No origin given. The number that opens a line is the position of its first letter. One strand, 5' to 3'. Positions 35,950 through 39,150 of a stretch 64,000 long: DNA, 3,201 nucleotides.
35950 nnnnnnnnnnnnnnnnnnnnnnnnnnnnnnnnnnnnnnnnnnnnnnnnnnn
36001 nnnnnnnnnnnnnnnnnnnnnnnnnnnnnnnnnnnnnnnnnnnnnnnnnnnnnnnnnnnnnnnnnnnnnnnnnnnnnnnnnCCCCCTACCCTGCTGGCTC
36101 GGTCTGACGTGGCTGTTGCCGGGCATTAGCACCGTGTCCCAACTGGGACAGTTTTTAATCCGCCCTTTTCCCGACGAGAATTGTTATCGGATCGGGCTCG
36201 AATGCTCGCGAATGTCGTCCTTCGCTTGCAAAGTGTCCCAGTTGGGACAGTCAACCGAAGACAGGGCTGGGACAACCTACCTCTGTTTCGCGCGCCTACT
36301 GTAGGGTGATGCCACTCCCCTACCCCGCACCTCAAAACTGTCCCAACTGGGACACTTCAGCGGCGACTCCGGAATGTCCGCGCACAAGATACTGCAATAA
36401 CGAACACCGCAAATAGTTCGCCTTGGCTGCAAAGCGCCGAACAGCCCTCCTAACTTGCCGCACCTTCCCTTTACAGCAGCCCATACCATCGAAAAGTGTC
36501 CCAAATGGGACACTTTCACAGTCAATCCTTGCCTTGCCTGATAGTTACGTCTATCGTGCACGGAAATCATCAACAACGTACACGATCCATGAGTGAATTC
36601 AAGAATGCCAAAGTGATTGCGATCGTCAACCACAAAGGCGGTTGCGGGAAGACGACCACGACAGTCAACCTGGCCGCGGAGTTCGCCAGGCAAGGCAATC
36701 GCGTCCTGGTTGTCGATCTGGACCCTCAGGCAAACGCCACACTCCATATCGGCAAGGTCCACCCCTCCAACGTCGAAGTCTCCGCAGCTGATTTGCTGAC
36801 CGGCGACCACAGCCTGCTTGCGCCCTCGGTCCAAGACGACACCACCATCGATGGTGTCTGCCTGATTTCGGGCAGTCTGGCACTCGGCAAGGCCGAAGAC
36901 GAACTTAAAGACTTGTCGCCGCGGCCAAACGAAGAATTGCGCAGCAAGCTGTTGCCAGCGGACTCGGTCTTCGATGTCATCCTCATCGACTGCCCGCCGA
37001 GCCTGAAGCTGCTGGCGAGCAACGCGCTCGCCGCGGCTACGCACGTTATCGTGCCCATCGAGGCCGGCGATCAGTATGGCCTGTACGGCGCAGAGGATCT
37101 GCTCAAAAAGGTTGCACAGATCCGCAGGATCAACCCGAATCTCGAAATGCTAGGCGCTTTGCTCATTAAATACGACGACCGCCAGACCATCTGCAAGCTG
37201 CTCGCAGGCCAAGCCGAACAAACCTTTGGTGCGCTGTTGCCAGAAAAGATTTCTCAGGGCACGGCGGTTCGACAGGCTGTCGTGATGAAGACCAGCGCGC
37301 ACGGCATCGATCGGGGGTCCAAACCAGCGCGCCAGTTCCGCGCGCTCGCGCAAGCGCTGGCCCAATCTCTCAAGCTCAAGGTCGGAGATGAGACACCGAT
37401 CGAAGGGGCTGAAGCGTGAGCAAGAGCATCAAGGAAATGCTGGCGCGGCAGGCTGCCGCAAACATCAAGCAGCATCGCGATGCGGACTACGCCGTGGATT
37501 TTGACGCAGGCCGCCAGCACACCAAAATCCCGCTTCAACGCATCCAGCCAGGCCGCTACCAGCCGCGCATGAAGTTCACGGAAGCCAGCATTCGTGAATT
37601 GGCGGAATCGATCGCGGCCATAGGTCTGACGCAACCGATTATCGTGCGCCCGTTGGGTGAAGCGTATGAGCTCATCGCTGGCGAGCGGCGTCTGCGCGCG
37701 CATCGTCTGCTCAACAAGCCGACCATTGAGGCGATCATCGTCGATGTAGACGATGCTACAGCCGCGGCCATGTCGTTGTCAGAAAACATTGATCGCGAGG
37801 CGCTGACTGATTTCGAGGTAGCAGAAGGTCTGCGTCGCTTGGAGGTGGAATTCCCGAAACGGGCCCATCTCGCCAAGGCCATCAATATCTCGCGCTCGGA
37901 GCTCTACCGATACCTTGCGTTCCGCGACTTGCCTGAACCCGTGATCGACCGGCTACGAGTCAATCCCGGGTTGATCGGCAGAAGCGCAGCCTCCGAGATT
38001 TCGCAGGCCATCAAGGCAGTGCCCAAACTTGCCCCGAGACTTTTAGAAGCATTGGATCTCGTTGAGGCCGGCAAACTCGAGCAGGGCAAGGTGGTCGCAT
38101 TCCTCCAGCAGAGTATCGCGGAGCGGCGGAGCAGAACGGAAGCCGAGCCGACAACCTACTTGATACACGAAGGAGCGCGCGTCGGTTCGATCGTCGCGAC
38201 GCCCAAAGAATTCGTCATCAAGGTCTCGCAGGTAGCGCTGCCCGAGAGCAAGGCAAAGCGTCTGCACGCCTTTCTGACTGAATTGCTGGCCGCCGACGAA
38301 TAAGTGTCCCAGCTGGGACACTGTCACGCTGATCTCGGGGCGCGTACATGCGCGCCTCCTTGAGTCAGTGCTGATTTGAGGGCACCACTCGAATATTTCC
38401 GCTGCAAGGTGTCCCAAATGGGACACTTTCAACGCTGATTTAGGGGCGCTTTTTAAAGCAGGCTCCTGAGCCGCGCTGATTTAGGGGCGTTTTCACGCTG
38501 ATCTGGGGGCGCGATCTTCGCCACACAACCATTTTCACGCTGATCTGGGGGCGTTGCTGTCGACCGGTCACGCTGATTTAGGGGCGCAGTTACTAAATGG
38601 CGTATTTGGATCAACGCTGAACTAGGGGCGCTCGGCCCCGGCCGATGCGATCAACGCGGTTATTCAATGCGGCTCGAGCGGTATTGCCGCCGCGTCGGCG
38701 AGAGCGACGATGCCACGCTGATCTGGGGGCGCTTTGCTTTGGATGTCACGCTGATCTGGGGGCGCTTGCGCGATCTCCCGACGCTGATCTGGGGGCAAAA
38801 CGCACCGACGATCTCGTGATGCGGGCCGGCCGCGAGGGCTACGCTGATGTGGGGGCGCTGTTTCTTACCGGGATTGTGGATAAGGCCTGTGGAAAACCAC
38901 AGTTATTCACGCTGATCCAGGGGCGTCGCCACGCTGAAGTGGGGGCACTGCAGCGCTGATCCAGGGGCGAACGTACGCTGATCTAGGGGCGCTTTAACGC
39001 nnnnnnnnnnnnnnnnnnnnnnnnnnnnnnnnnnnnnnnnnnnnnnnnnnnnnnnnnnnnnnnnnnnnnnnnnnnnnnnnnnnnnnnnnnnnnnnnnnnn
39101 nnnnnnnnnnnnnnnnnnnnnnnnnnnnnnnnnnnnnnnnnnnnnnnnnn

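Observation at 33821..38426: Seven copies of an 18-bp palindrome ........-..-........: parS-like centromere sites, including one displaced copy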

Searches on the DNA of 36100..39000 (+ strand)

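Call 10: search_dna_similar(query=window:36100-39000:+, collection=plasmids, mode=distant, max_rows=30)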
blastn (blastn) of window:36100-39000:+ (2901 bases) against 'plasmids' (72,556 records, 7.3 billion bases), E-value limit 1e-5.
Records with a match: 32; places in all: 33; records where one place covers at least 80% of the query: 0.
Best place of each record, by identity: 80-90% 4; 60-80% 28.
By first word of the organism name: Pseudomonas 6; Mycetohabitans 5; Prescottella 4; Streptomyces 3; Agrobacterium 3; Paraburkholderia 2; Mesorhizobium 2; Cupriavidus 1; uncultured 1; Saccharopolyspora 1; and 4 more.
By predicted mobility (MOB-suite, as given by PLSDB): non-mobilizable 23; conjugative 9.
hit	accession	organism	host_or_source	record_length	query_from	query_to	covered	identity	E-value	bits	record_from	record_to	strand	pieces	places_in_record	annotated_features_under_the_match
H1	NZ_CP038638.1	Cupriavidus oxalaticus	whole organism,sewage sludge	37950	392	2251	64%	70.8%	0e+0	855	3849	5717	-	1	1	ParB/RepB/Spo0J family partition protein | ParA family protein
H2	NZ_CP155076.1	Paraburkholderia sp. PREW-6R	single cell,Phlox subulata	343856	529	1729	41%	64.7%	4e-49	205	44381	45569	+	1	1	AAA family ATPase | ParB/RepB/Spo0J family partition protein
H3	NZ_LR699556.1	Paraburkholderia dioscoreae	-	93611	511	1603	38%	65.5%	4e-62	248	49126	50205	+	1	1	AAA family ATPase | ParB/RepB/Spo0J family partition protein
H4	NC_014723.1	Mycetohabitans rhizoxinica HKI 454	-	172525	453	1154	24%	66.2%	1e-43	187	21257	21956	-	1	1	AAA family ATPase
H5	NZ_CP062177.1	Mycetohabitans rhizoxinica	-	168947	453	1154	24%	66.1%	4e-43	185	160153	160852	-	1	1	AAA family ATPase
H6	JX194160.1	uncultured bacterium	-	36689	450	1100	22%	64.6%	2e-22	116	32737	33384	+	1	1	parA: putative partitioning protein ParA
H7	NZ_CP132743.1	Mycetohabitans endofungorum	Rhizopus microsporus,culture isolated ...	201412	453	998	19%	67.6%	2e-40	177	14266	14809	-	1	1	AAA family ATPase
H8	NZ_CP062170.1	Mycetohabitans endofungorum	-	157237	453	998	19%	66.8%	3e-32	149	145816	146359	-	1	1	AAA family ATPase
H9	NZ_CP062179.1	Mycetohabitans endofungorum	Rhizopus microsporus,bacterial ...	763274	529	998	16%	67.9%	1e-35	159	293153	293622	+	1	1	AAA family ATPase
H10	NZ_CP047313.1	Pseudomonas putida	whole organism,soil sample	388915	517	656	5%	71.6%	7e-8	68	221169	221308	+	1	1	ParA family protein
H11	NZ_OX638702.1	Pseudomonas aeruginosa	Homo sapiens,blood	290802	520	656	5%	71.5%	6e-9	73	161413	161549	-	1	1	AAA family ATPase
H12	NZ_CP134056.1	Saccharopolyspora sp. ID03-671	soil,soil under Magnolia candoli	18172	517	643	4%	76.6%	2e-14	90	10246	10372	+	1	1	ParA family protein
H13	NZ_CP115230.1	Pseudomonas aeruginosa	Homo sapiens,culture samples from human ...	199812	520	656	5%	70.8%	7e-8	68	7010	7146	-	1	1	AAA family ATPase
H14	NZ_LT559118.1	Nonomuraea gerenzanensis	-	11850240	513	639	4%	71.7%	7e-8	68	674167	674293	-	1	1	none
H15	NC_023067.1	Streptomyces sp. F2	-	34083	520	639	4%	75.2%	1e-10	77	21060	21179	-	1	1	ParA family protein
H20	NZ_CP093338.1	Shinella sp. H4-D48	whole organism,grassland soil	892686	514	632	4%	72.3%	2e-7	67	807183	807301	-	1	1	repA: plasmid partitioning protein RepA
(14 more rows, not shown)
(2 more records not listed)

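Call 11: get_annotated_region(hit=H1, flank=5000)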
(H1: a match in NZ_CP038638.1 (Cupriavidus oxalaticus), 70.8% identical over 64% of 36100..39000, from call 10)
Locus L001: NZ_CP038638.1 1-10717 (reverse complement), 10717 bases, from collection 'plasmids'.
description: Cupriavidus oxalaticus strain X32 plasmid unnamed3, complete sequence
organism: Cupriavidus oxalaticus (NCBI taxid 96344)
taxonomy: Bacteria; Pseudomonadota; Betaproteobacteria; Burkholderiales; Burkholderiaceae; Cupriavidus; Cupriavidus oxalaticus
host: -; source: whole organism,sewage sludge; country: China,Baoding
typing (MOB-suite, as given by PLSDB): non-mobilizable
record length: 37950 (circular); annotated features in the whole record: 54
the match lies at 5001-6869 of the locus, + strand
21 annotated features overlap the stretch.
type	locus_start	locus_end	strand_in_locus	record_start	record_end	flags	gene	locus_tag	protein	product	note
CDS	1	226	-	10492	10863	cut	-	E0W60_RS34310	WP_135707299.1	hypothetical protein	-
CDS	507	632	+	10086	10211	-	-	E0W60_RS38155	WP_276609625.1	hypothetical protein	-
CDS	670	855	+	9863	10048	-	-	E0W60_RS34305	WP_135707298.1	hypothetical protein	-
CDS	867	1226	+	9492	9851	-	-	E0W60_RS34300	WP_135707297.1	hypothetical protein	-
CDS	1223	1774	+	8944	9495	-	-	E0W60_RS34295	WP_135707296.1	hypothetical protein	-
CDS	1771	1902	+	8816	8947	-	-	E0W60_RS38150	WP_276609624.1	hypothetical protein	-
CDS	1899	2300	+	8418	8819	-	-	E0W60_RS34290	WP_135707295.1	hypothetical protein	-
CDS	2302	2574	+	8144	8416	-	-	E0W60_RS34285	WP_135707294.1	hypothetical protein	-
CDS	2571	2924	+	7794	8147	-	-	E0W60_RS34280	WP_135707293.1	hypothetical protein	-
CDS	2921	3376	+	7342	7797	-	-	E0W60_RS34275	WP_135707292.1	hypothetical protein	-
CDS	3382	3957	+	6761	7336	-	-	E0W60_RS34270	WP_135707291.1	hypothetical protein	-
CDS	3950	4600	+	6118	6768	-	-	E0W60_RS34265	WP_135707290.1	hypothetical protein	-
CDS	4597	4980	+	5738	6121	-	-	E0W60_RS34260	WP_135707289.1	hypothetical protein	-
CDS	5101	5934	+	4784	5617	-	-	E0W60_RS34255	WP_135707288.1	ParA family protein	-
CDS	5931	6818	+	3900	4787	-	-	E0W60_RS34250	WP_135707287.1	ParB/RepB/Spo0J family partition protein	GO:0007059 - chromosome segregation [Evidence IEA]; GO:0000910 - cytokinesis [Evidence IEA]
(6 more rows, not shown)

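Call 12: get_annotated_region(hit=H2, flank=4000)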
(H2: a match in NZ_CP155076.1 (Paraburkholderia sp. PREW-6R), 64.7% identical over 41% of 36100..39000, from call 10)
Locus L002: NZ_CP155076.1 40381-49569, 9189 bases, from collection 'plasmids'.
description: Paraburkholderia sp. PREW-6R plasmid unnamed2, complete sequence
organism: Paraburkholderia sp. PREW-6R (NCBI taxid 3141544)
taxonomy: Bacteria; Pseudomonadota; Betaproteobacteria; Burkholderiales; Burkholderiaceae; Paraburkholderia; Paraburkholderia sp. PREW-6R
host: -; source: single cell,Phlox subulata; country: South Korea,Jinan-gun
typing (MOB-suite, as given by PLSDB): non-mobilizable
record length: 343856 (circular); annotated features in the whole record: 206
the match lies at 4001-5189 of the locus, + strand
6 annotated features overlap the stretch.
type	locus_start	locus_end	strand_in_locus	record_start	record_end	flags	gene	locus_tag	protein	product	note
CDS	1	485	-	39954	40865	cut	-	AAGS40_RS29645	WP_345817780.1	winged helix-turn-helix domain-containing protein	GO:0000160 - phosphorelay signal transduction system [Evidence IEA]; GO:0006355 - regulation of DNA-templated ...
CDS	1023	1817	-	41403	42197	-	-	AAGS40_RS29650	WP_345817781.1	EAL domain-containing protein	-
CDS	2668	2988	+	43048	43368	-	-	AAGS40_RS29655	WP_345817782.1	hypothetical protein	-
CDS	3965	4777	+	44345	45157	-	-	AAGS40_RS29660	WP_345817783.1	AAA family ATPase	-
CDS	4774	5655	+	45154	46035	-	-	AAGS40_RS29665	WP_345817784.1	ParB/RepB/Spo0J family partition protein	GO:0007059 - chromosome segregation [Evidence IEA]; GO:0000910 - cytokinesis [Evidence IEA]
CDS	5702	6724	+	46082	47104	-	-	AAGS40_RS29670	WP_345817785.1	replication initiator protein A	-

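Call 13: get_annotated_region(hit=H3, flank=4000)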
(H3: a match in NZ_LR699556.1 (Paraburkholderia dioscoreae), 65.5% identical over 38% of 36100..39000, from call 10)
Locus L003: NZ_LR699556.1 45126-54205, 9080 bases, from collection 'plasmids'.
description: Paraburkholderia dioscoreae strain Msb3 plasmid pII
organism: Paraburkholderia dioscoreae (NCBI taxid 2604047)
taxonomy: Bacteria; Pseudomonadota; Betaproteobacteria; Burkholderiales; Burkholderiaceae; Paraburkholderia; Paraburkholderia dioscoreae
host: -; source: -; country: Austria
typing (MOB-suite, as given by PLSDB): non-mobilizable
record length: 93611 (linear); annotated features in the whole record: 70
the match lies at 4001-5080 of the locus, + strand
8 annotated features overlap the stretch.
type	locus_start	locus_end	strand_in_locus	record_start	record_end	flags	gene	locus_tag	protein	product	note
CDS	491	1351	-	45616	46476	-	-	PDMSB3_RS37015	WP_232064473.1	replication initiation protein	GO:0006270 - DNA replication initiation [Evidence IEA]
CDS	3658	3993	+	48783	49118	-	-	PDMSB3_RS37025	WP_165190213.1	hypothetical protein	-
CDS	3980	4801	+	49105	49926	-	-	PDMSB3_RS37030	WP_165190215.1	AAA family ATPase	-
CDS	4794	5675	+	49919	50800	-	-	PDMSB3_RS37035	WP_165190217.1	ParB/RepB/Spo0J family partition protein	GO:0007059 - chromosome segregation [Evidence IEA]; GO:0000910 - cytokinesis [Evidence IEA]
CDS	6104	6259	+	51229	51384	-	-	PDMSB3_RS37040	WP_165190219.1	hypothetical protein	-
CDS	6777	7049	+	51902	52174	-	-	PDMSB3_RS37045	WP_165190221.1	type II toxin-antitoxin system ParD family antitoxin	GO:0051983 - regulation of chromosome segregation [Evidence IEA]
CDS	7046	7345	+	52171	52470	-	-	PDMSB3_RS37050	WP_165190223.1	type II toxin-antitoxin system RelE/ParE family toxin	GO:0030541 - plasmid partitioning [Evidence IEA]; GO:0051290 - protein heterotetramerization [Evidence IEA]; GO:0009432 ...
CDS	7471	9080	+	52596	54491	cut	-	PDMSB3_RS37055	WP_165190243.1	site-specific integrase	-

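Call 14: get_annotated_region(hit=H4, flank=4000)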
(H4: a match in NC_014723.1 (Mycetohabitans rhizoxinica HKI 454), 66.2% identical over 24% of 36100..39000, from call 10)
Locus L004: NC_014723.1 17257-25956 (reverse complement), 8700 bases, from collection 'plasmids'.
description: Mycetohabitans rhizoxinica HKI 454 plasmid pBRH02, complete sequence
organism: Mycetohabitans rhizoxinica HKI 454 (NCBI taxid 882378)
taxonomy: Bacteria; Pseudomonadota; Betaproteobacteria; Burkholderiales; Burkholderiaceae; Mycetohabitans; Mycetohabitans rhizoxinica; Mycetohabitans rhizoxinica HKI 454
host: -; source: -; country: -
typing (MOB-suite, as given by PLSDB): conjugative; relaxase MOBF,MOBP; mating-pair formation MPF_F
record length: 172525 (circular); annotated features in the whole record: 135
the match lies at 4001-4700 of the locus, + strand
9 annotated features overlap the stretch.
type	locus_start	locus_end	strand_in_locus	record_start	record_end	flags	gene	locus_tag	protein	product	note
CDS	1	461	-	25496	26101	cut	-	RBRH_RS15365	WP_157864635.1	hypothetical protein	-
CDS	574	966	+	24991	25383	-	-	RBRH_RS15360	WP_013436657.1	helix-turn-helix transcriptional regulator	-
CDS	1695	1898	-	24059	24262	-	-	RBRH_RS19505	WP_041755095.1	hypothetical protein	-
CDS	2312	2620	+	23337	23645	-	-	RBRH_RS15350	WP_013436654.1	tyrosine-type recombinase/integrase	GO:0015074 - DNA integration [Evidence IEA]; GO:0006310 - DNA recombination [Evidence IEA]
CDS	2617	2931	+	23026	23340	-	-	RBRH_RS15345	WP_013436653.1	type II toxin-antitoxin system RelE/ParE family toxin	-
CDS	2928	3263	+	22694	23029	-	-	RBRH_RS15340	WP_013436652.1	XRE family transcriptional regulator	-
CDS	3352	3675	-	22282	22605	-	-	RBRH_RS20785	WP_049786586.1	tyrosine-type recombinase/integrase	GO:0015074 - DNA integration [Evidence IEA]; GO:0006310 - DNA recombination [Evidence IEA]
CDS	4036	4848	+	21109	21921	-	-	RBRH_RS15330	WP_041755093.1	AAA family ATPase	-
CDS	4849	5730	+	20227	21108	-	-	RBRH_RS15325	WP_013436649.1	ParB/RepB/Spo0J family partition protein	GO:0007059 - chromosome segregation [Evidence IEA]; GO:0000910 - cytokinesis [Evidence IEA]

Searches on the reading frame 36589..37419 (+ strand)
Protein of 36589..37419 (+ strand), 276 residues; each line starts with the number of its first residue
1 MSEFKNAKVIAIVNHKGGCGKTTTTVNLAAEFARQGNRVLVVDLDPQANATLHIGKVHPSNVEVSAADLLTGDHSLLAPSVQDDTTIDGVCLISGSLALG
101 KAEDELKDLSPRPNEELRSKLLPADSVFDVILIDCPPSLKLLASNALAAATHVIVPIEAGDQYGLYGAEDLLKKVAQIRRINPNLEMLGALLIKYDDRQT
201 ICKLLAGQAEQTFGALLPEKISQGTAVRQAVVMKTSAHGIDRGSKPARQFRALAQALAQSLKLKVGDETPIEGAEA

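Call 9: search_protein_families(library=pfam, proteins=[window:36589-37419:+], max_evalue=0.01)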
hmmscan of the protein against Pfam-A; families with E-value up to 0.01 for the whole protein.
window:36589-37419:+ (276 aa): 10 families
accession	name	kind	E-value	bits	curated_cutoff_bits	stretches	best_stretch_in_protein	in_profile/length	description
PF13614.12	AAA_31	-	4.9e-44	150.8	27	1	7-187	1-177/177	AAA domain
PF01656.29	CbiA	-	2.1e-21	76.6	25.4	1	10-230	1-118/125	CobQ/CobB/MinD/ParA nucleotide binding domain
PF00142.24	Fer4_NifH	-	1.5e-11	44.7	25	1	13-62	5-56/271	4Fe-4S iron sulfur cluster binding proteins, NifH/frxC family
PF09140.17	MipZ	-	3.9e-10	39.9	20.7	1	9-158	2-130/262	ATPase MipZ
PF10609.15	ParA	-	8.5e-09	35.6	27.1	1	8-137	4-121/246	NUBPL iron-transfer P-loop NTPase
PF06564.18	CBP_BcsQ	-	1.4e-08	35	21.3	1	9-255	3-231/234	Cellulose biosynthesis protein BcsQ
PF02374.21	ArsA_ATPase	-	7.6e-06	25.8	24.3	1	12-49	5-42/305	Anion-transporting ATPase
PF16575.11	CLP1_P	-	0.00057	20.2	26.6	1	19-50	5-36/188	mRNA cleavage and polyadenylation factor CLP1 P-loop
PF03308.22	MeaB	-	0.0018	17.8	23.1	1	6-50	32-75/273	Methylmalonyl Co-A mutase-associated GTPase MeaB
PF00448.28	SRP54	-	0.0048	17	22.7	0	9-49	3-42/196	SRP54-type protein, GTPase domain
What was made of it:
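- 36589..37419 (+): parA: a 276-aa Walker-type ATPase with no N-terminal HTH domain. AAA_31/CbiA/ParA Pfam matches (call 9).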

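Call 53: search_protein_families(library=ncbifam, proteins=[window:36589-37419:+], max_evalue=0.001)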
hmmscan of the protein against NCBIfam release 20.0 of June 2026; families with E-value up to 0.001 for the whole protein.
window:36589-37419:+ (276 aa): 31 families (the best 25 are shown)
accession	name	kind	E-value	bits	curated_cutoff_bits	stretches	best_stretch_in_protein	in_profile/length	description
NF041546.1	ParA_partition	equivalog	1.7e-29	102.9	180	2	9-51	1-43/203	ParA family partition ATPase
TIGR03453.1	partition_RepA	equivalog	1.8e-26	92.9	348.45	1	6-245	103-358/387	plasmid partitioning protein RepA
TIGR03371.1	cellulose_yhjQ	equivalog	3.9e-19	69.1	157.85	1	8-260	2-244/246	cellulose biosynthesis protein BcsQ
NF010443.0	PRK13869.1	subfamily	5.4e-19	68.2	446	1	7-157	121-281/405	plasmid-partitioning protein RepA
TIGR01969.1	minD_arch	subfamily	7.8e-17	61.3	201.75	1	9-259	2-232/251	cell division ATPase MinD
NF010259.0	PRK13705.1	equivalog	3e-14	52.8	725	1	5-186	104-289/388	plasmid-partitioning protein SopA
NF041283.1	PrgP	equivalog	3.5e-14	52.8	400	1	7-177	2-172/297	ParA superfamily DNA segregation protein PrgP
TIGR01968.1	minD_bact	equivalog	6.5e-12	45.3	212.9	1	7-155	1-139/261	septum site-determining protein MinD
TIGR01287.1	nifH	equivalog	1.2e-11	44.4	394.35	1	13-56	5-48/275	nitrogenase iron protein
TIGR01007.1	eps_fam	subfamily_domain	1.3e-11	44.4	108.05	1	5-196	15-191/204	polysaccharide biosynthesis tyrosine autokinase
NF047398.1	AAA_KGGVGR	domain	6.1e-11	43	90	1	7-73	2-68/190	KGGVGR-motif variant AAA ATPase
NF033200.1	F430_CfbC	exception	5.8e-10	39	402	1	10-60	3-54/260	Ni-sirohydrochlorin a,c-diamide reductive cyclase ATP-dependent reductase subunit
TIGR01281.1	DPOR_bchL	equivalog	8.6e-09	35.1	345.15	1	13-64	5-57/268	ferredoxin:protochlorophyllide reductase (ATP-dependent) iron-sulfur ATP-binding protein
TIGR03815.1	CpaE_hom_Actino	equivalog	1.9e-08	33.8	154.45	1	5-48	109-152/340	septum site-determining protein Ssd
TIGR02016.1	BchX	equivalog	2.1e-08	33.8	331.2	1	9-67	2-61/296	chlorophyllide a reductase iron protein subunit X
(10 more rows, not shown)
